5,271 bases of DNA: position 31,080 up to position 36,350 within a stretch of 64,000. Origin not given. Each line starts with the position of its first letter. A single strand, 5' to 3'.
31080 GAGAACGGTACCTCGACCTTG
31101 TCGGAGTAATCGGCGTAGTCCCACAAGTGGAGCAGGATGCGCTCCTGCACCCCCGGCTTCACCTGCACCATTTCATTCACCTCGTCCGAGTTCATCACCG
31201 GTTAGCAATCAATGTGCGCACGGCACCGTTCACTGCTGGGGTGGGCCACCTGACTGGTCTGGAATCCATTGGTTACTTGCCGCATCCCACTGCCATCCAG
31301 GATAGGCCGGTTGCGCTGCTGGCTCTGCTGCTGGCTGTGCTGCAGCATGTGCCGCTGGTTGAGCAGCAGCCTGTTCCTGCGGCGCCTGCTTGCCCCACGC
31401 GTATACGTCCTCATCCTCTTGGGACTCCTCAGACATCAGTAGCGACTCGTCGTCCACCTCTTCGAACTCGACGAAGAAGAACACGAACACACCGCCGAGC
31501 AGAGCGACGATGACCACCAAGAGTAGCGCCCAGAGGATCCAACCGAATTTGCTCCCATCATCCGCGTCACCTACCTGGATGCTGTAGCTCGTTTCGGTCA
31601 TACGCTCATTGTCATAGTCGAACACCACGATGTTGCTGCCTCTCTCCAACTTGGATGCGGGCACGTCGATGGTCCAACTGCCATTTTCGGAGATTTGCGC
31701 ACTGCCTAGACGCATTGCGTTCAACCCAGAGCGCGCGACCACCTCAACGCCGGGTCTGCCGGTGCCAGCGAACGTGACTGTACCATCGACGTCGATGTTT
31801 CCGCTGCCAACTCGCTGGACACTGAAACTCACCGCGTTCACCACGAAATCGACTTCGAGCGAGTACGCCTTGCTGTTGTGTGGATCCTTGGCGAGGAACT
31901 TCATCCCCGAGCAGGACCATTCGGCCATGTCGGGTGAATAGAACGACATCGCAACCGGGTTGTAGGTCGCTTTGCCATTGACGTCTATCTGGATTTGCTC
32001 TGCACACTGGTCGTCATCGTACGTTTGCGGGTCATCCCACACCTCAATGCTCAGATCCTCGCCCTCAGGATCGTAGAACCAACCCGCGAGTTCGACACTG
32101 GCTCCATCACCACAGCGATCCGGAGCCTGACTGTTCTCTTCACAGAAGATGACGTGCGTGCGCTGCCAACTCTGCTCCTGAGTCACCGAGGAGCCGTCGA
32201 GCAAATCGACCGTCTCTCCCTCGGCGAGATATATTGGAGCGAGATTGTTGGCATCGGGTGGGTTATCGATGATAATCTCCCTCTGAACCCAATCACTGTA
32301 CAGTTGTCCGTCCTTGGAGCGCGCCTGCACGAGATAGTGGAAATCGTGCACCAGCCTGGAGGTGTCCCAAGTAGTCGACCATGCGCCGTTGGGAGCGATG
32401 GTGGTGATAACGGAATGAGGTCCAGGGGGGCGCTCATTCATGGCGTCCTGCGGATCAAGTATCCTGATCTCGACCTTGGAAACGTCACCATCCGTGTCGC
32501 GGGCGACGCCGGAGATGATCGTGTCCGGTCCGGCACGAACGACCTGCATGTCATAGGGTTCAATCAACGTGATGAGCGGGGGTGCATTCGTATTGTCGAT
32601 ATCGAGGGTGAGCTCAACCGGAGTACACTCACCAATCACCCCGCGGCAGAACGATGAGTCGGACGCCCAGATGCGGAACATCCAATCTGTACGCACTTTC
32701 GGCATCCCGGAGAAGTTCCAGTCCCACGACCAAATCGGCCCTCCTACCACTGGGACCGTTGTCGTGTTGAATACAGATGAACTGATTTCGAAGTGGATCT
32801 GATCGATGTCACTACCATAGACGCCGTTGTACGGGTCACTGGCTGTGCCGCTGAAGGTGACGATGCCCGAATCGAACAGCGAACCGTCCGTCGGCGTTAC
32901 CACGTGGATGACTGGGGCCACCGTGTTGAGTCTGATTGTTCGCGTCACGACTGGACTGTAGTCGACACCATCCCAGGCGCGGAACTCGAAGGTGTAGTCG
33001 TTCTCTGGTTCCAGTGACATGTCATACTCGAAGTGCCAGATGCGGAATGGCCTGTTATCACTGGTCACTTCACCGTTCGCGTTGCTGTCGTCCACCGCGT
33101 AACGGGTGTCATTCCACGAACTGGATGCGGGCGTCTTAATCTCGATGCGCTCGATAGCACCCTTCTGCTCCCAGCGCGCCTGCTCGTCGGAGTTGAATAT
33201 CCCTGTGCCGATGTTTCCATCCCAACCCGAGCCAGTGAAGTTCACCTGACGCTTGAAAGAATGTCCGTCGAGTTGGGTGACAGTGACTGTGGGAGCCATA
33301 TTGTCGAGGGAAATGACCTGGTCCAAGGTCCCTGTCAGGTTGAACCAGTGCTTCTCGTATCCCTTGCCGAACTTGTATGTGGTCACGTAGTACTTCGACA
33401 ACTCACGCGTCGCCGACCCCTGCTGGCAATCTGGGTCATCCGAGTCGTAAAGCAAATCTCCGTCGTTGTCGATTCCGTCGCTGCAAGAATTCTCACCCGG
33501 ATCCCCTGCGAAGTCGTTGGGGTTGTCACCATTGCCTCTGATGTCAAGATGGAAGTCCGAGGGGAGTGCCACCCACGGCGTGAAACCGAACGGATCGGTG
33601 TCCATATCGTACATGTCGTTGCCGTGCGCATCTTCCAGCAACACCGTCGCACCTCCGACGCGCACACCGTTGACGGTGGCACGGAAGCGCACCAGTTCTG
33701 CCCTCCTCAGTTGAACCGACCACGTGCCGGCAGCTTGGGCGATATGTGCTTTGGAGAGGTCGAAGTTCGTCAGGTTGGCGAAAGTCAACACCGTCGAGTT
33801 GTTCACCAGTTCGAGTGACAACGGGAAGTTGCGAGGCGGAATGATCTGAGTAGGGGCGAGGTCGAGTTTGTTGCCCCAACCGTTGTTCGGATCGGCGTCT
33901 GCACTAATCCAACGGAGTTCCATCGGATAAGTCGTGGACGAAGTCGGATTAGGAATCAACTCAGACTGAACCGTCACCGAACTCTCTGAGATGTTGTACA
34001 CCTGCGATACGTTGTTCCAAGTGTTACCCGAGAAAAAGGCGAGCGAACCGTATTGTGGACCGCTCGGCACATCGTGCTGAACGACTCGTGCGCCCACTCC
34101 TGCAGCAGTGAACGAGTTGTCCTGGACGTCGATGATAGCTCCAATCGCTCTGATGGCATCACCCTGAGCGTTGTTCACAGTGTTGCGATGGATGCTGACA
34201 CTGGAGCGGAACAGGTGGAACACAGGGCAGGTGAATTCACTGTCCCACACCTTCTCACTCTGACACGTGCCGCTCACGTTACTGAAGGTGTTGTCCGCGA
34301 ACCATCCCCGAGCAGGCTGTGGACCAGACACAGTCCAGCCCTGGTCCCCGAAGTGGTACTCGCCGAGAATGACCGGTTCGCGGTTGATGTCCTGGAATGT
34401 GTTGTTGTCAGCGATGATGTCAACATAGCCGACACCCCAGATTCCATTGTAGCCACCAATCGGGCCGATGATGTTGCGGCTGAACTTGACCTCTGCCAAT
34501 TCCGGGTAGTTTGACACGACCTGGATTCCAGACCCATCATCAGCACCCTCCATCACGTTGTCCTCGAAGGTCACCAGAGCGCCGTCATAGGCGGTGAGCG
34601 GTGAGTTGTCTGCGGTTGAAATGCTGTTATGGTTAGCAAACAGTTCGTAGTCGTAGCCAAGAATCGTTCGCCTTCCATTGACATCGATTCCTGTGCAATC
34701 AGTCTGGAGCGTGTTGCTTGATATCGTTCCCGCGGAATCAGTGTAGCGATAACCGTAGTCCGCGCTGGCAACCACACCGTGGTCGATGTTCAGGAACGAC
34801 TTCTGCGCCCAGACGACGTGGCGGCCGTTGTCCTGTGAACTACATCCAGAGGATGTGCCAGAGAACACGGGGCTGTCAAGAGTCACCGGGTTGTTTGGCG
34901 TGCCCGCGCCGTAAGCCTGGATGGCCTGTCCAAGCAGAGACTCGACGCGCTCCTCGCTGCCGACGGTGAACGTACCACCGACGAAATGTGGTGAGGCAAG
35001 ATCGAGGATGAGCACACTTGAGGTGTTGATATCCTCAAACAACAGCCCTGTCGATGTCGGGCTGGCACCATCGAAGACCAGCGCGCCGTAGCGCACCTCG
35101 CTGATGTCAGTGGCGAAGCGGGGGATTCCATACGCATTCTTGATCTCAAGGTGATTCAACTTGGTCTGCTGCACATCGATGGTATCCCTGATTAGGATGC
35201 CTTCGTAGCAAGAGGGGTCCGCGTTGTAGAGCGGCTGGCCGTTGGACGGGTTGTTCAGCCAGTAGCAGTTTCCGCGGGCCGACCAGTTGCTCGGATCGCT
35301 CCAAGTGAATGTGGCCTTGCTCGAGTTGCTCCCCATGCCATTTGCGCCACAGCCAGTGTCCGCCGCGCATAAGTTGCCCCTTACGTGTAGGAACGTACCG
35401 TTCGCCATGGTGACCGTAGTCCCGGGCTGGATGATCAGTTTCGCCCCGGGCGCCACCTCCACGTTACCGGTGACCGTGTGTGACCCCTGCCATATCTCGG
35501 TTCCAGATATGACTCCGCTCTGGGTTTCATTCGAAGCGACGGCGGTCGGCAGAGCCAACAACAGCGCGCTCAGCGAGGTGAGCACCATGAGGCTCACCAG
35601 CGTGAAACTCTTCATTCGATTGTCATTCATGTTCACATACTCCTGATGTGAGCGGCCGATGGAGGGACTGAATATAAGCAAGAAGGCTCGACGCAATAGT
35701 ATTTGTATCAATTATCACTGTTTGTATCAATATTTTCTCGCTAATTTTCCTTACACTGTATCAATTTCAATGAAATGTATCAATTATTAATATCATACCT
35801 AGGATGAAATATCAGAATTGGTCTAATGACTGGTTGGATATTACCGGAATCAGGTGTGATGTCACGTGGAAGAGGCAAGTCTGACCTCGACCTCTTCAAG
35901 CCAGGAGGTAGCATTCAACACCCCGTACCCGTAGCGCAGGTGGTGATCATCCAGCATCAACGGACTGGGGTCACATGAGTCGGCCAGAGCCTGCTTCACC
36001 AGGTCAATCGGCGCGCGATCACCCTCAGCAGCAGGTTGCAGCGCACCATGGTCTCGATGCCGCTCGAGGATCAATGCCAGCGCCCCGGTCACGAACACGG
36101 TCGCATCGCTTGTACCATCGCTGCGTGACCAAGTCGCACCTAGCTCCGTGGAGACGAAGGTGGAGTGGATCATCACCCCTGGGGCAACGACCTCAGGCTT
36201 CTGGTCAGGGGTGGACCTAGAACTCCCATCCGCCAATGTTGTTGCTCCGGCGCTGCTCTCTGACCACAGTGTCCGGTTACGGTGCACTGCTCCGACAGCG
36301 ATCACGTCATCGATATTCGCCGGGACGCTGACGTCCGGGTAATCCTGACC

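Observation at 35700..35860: ~150-bp AT-rich island (GC ~28%) with four direct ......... repeats between the S8 protease gene and the beta-helix giant gene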

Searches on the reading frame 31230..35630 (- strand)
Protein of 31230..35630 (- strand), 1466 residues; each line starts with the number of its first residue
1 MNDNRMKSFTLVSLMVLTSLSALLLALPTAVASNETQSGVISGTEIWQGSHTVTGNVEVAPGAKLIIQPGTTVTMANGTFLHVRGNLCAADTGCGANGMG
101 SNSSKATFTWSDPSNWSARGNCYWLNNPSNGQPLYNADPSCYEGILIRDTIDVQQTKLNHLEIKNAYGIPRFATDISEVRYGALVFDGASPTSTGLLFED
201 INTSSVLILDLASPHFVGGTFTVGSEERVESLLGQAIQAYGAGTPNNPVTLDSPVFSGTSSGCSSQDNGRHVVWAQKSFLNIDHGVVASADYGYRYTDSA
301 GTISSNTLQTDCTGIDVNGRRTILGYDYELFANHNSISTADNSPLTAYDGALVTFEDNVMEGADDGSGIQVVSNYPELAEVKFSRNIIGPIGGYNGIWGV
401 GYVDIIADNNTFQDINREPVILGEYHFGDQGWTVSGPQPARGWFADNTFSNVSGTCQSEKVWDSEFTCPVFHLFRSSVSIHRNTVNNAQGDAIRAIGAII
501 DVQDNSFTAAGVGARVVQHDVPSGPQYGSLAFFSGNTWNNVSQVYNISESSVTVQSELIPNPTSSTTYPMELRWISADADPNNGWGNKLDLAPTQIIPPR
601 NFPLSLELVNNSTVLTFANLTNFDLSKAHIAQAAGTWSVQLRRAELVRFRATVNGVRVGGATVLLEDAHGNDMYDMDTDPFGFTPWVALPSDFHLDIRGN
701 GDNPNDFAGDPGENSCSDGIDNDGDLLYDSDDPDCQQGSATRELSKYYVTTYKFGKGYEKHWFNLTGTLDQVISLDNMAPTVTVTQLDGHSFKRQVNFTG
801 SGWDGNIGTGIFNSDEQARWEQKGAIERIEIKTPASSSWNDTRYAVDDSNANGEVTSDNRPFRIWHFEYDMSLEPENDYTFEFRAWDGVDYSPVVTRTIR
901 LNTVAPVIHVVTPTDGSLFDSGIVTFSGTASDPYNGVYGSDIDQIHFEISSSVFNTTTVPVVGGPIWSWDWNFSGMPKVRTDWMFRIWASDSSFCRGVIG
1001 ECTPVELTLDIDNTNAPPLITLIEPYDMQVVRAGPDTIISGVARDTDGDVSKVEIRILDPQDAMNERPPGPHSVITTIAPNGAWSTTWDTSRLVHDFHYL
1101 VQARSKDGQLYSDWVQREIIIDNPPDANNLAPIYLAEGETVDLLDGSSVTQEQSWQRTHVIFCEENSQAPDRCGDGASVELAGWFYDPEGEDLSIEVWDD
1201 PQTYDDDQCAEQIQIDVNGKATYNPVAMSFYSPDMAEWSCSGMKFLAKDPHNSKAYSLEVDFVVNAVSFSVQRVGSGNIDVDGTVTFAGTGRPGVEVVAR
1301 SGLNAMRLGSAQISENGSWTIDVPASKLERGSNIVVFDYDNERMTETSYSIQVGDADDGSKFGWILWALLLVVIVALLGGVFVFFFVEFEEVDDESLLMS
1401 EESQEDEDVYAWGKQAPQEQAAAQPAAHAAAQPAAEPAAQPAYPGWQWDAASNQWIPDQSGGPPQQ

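Call 9: search_protein_families(library=pfam, proteins=[window:31230-35630:-], max_evalue=0.001)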
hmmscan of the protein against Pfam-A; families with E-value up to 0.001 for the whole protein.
window:31230-35630:- (1466 aa): 1 family
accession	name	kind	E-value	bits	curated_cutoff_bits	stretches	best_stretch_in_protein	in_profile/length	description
PF17957.7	Big_7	-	7e-09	36.6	24.1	0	906-974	1-59/70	Bacterial Ig domain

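Call 13: find_homologous_proteins(query=window:31230-35630:-, max_evalue=1e-10)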
Query window:31230-35630:- (1466 aa): 152 proteins with E <= 1e-10 among 8000 candidates; the best 120 are listed.
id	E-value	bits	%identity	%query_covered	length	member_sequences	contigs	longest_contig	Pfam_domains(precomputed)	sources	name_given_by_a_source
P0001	0.0e+0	3419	100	100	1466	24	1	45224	PF17957.8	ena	-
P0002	0.0e+0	2936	84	100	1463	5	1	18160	PF17957.8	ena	-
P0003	0.0e+0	2142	63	100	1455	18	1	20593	-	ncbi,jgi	-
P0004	0.0e+0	2087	61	100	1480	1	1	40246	PF17957.8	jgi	jgi:hypothetical protein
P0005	0.0e+0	2081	62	99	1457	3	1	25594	-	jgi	jgi:hypothetical protein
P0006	0.0e+0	1963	59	99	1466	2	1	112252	PF17957.8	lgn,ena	-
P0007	0.0e+0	1949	58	99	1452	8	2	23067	PF17957.8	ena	-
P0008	0.0e+0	1931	59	99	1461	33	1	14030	PF17957.8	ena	-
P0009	0.0e+0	1909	59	99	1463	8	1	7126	PF17957.8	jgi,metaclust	metaclust:\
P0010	0.0e+0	1908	59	99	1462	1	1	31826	PF17957.8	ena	-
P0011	0.0e+0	1905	59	99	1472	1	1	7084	PF17957.8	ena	-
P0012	0.0e+0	1905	59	99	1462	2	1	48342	PF17957.8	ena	-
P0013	0.0e+0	1905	59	99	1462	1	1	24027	PF17957.8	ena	-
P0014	0.0e+0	1901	57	99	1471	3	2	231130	PF17957.8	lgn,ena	-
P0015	0.0e+0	1899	59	99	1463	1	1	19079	PF17957.8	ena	-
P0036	0.0e+0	1496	48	99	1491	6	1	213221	PF17957.8,PF13750.13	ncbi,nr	ncbi:MAG: Ig-like domain-containing protein [Candidatus Thalassarchaeaceae archaeon]|nr:Ig-like doma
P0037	0.0e+0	1493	48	99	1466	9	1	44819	-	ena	-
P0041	0.0e+0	1485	48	99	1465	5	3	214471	PF17957.8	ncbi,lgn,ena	-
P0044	0.0e+0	1410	46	98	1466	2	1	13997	PF17957.8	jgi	jgi:hypothetical protein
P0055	0.0e+0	1162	41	98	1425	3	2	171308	PF17957.8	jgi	-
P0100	0.0e+0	1107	41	100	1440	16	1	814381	PF13229.13,PF17957.8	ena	-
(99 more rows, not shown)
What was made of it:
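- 31230..35630 (-): Target gene. Encodes a 1466-aa secreted, membrane-anchored beta-helix/Ig-like surface glycoprotein with a signal peptide, many N-x-S/T sequons, a C-terminal TM helix and an acidic tail. Full-length orthologues at 39-84% identity occur throughout Poseidoniales (call 13).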

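Call 15: find_encoding_contigs(protein=P0002, flank=10000, max_places=2)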
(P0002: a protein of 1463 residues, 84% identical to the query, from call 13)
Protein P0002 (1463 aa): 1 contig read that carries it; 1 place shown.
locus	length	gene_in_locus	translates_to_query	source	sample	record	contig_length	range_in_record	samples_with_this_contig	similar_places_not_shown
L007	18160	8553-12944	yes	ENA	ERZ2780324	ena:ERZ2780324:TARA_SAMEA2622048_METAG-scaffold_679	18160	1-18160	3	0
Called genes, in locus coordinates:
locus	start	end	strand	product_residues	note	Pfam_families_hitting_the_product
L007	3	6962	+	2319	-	?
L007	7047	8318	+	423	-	PF00082:Peptidase_S8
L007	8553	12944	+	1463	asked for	PF17957:Big_7 (faint)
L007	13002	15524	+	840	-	PF13191:AAA_16 (weak), PF13401:AAA_22 (faint), PF07719:TPR_2 (faint), PF13176:TPR_7 (faint), PF13432:TPR_16 (faint), PF13424:TPR_12 (weak), PF17874:TPR_MalT (weak), PF13424:TPR_12, +6 more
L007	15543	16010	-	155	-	-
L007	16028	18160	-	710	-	?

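Call 16: find_encoding_contigs(protein=P0003, flank=10000, max_places=2)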
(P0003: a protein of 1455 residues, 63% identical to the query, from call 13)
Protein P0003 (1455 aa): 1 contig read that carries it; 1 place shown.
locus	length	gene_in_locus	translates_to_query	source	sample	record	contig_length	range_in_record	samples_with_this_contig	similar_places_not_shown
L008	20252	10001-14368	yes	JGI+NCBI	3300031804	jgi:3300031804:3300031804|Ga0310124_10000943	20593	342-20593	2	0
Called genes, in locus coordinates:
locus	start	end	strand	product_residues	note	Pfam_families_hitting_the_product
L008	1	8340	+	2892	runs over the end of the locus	?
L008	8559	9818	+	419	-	PF00082:Peptidase_S8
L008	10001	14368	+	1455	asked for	-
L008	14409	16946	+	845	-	PF13176:TPR_7 (faint), PF13374:TPR_10 (faint), PF13428:TPR_14 (faint), PF13432:TPR_16 (faint), PF14938:SNAP (weak), PF13424:TPR_12, PF17874:TPR_MalT (weak), PF13424:TPR_12, +4 more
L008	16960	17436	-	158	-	-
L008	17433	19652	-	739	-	-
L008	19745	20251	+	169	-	?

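Call 17: find_encoding_contigs(protein=P0004, flank=10000, max_places=2)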
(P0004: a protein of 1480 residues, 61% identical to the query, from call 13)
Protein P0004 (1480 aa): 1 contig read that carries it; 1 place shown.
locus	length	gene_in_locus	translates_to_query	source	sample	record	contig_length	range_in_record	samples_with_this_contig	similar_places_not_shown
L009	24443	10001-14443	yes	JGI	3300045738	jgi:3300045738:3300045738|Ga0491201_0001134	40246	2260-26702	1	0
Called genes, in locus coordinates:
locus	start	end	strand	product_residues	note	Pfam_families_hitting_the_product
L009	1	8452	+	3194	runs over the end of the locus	PF02516:STT3, PF13620:CarboxypepD_reg (weak)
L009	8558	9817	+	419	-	PF00082:Peptidase_S8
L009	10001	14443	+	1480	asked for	PF17957:Big_7 (faint)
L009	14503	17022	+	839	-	PF13176:TPR_7 (faint), PF13374:TPR_10 (faint), PF00515:TPR_1 (faint), PF13424:TPR_12 (weak), PF14938:SNAP, PF13424:TPR_12 (weak), PF17874:TPR_MalT (weak), PF13424:TPR_12, +4 more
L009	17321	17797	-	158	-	-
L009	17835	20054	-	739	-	-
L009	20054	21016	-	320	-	-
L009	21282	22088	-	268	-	PF00753:Lactamase_B, PF23023:Anti-Pycsar_Apyc1, PF12706:Lactamase_B_2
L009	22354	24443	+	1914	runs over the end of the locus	-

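Call 21: find_encoding_contigs(protein=P0006, flank=10000, max_places=1)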
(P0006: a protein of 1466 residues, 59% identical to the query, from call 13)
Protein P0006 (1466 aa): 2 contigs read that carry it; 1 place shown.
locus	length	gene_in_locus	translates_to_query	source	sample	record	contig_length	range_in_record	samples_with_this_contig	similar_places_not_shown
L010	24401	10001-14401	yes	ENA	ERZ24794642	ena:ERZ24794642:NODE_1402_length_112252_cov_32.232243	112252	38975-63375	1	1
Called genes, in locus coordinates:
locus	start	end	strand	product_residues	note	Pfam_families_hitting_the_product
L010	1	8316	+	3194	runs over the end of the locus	PF02516:STT3, PF13620:CarboxypepD_reg (faint)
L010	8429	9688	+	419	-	PF00082:Peptidase_S8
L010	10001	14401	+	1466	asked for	PF17957:Big_7 (faint)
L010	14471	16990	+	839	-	PF13191:AAA_16, PF07719:TPR_2 (faint), PF13176:TPR_7 (faint), PF14938:SNAP (faint), PF00515:TPR_1 (faint), PF09976:TPR_21 (faint), PF17874:TPR_MalT (weak), PF13424:TPR_12 (weak), +5 more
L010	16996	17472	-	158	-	-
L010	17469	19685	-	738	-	-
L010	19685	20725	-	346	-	-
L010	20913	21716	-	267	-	PF00753:Lactamase_B, PF23023:Anti-Pycsar_Apyc1, PF12706:Lactamase_B_2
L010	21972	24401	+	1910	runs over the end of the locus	-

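Call 22: find_encoding_contigs(protein=P0014, flank=10000, max_places=1)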
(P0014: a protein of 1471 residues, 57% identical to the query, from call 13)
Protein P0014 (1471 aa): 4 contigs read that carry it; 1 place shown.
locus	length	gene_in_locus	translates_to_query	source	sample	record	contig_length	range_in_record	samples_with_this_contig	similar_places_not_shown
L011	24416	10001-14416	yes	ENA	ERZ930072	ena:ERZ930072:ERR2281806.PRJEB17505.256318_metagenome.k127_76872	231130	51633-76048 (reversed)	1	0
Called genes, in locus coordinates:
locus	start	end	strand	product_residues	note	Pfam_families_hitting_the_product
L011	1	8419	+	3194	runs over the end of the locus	PF02516:STT3, PF13620:CarboxypepD_reg (faint)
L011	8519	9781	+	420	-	PF00082:Peptidase_S8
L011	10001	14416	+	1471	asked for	PF17957:Big_7 (faint)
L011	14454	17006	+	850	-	PF00515:TPR_1 (faint), PF13191:AAA_16 (weak), PF07721:TPR_4 (faint), PF13176:TPR_7 (faint), PF13424:TPR_12, PF14938:SNAP (weak), PF17874:TPR_MalT (weak), PF13424:TPR_12, +10 more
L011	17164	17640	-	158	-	-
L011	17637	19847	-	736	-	-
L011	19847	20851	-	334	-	-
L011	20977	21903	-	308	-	PF23023:Anti-Pycsar_Apyc1, PF00753:Lactamase_B, PF12706:Lactamase_B_2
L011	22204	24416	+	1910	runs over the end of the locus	-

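Call 23: find_encoding_contigs(protein=P0036, flank=10000, max_places=1)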
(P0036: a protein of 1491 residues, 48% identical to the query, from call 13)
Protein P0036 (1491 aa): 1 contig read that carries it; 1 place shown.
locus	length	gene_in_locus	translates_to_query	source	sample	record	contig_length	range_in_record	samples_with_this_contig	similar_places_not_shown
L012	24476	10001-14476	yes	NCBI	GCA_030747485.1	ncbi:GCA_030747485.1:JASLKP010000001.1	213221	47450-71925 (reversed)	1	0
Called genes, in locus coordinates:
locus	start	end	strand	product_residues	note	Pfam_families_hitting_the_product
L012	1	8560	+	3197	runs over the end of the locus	PF02516:STT3, PF13620:CarboxypepD_reg (faint), PF13715:CarbopepD_reg_2 (faint)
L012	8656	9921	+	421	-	PF00082:Peptidase_S8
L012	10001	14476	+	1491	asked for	PF17957:Big_7 (faint), PF13750:Big_3_3 (faint)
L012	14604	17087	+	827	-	PF13191:AAA_16, PF13428:TPR_14 (faint), PF07719:TPR_2 (faint), PF07721:TPR_4 (faint), PF13374:TPR_10 (faint), PF17874:TPR_MalT, PF14938:SNAP (weak), PF13424:TPR_12, +5 more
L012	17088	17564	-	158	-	-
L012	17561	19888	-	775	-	-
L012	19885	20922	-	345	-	-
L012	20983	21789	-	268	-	PF00753:Lactamase_B, PF23023:Anti-Pycsar_Apyc1, PF12706:Lactamase_B_2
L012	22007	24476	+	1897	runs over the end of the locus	-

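Call 24: find_encoding_contigs(protein=P0041, flank=10000, max_places=1)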
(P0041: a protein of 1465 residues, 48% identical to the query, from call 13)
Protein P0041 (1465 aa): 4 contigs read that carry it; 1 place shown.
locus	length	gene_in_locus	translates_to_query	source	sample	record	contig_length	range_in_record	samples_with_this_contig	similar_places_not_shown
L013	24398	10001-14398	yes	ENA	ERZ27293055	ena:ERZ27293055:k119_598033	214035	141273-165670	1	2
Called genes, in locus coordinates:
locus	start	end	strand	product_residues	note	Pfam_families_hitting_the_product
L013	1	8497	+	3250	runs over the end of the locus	PF02516:STT3, PF13620:CarboxypepD_reg (faint)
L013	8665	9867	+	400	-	PF00082:Peptidase_S8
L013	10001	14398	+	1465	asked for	PF17957:Big_7 (weak)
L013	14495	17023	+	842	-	PF13191:AAA_16, PF13401:AAA_22 (faint), PF07719:TPR_2 (faint), PF13176:TPR_7 (faint), PF17874:TPR_MalT, PF13424:TPR_12 (weak), PF14938:SNAP (weak), PF13424:TPR_12, +7 more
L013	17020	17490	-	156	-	-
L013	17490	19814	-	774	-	-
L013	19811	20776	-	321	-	-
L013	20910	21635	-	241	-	PF00753:Lactamase_B, PF12706:Lactamase_B_2, PF23023:Anti-Pycsar_Apyc1 (weak)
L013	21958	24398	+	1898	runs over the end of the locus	PF18884:TSP3_bac (faint)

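Call 25: find_encoding_contigs(protein=P0055, flank=10000, max_places=1)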
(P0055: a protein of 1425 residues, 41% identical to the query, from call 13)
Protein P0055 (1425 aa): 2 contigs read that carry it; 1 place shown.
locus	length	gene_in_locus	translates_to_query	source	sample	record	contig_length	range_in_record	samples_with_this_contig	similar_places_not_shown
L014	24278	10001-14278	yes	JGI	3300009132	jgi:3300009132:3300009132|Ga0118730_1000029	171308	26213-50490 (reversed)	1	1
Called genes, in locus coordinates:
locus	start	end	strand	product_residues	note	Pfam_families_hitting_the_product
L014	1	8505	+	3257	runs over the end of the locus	PF02516:STT3, PF13620:CarboxypepD_reg (faint)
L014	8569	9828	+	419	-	PF00082:Peptidase_S8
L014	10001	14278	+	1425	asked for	PF17957:Big_7 (weak)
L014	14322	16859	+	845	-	PF07721:TPR_4 (faint), PF13174:TPR_6 (faint), PF13176:TPR_7 (faint), PF13191:AAA_16, PF13428:TPR_14 (faint), PF13424:TPR_12, PF17874:TPR_MalT (weak), PF13424:TPR_12, +7 more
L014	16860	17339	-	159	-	-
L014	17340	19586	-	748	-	-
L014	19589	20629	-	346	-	-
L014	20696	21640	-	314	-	PF23023:Anti-Pycsar_Apyc1, PF00753:Lactamase_B, PF12706:Lactamase_B_2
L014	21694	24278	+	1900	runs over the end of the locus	-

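Call 26: find_encoding_contigs(protein=P0100, flank=10000, max_places=1)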
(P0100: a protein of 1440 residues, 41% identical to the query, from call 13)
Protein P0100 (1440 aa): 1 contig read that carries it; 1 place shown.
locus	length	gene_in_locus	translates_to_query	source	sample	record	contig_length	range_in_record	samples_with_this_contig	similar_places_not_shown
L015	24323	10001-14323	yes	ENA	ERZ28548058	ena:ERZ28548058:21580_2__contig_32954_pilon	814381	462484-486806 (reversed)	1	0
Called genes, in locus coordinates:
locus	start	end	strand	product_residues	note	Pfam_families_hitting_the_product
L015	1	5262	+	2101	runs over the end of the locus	PF02516:STT3, PF13620:CarboxypepD_reg (faint)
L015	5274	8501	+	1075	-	PF13715:CarbopepD_reg_2 (faint), PF13620:CarboxypepD_reg (weak)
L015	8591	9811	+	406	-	PF00082:Peptidase_S8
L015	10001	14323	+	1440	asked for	PF13229:Beta_helix, PF17957:Big_7 (faint)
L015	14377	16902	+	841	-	PF13191:AAA_16 (weak), PF13401:AAA_22 (faint), PF07721:TPR_4 (faint), PF13374:TPR_10 (faint), PF13432:TPR_16 (faint), PF13424:TPR_12, PF17874:TPR_MalT (weak), PF13424:TPR_12 (weak), +5 more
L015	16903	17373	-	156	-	PF23928:DUF7266 (weak)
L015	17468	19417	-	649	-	-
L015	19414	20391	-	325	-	-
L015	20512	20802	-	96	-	-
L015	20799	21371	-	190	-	PF23023:Anti-Pycsar_Apyc1, PF00753:Lactamase_B, PF12706:Lactamase_B_2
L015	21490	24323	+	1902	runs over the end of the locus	-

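Call 53: search_protein_families(library=ncbifam, proteins=[window:31230-35630:-], max_evalue=0.01)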
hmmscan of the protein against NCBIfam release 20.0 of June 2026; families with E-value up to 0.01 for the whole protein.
window:31230-35630:- (1466 aa): 2 families
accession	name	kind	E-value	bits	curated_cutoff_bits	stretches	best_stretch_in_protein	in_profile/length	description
NF033662.1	acid_disulf_rpt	repeat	9.2e-08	31.7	41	1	712-737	3-28/32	acidic double-disulfide repeat-containing protein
NF033510.3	Ca_tandemer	repeat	0.0033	17.8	50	0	1281-1331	29-80/96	Ca2+-stabilized repeat-containing adhesin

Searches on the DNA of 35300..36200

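Call 50: search_rna_families(source=window, start=35300, end=36200, threshold=evalue, max_evalue=1)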
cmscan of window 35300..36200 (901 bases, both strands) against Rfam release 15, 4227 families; matches with E-value up to 1: 0.
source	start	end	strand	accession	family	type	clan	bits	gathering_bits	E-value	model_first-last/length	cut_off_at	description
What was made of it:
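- On Known structured RNA (Rfam): No match at E <= 1 in 35300-36200 on either strand (call 50).
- No Rfam family matches (call 50). No Rfam match exists (call 50).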
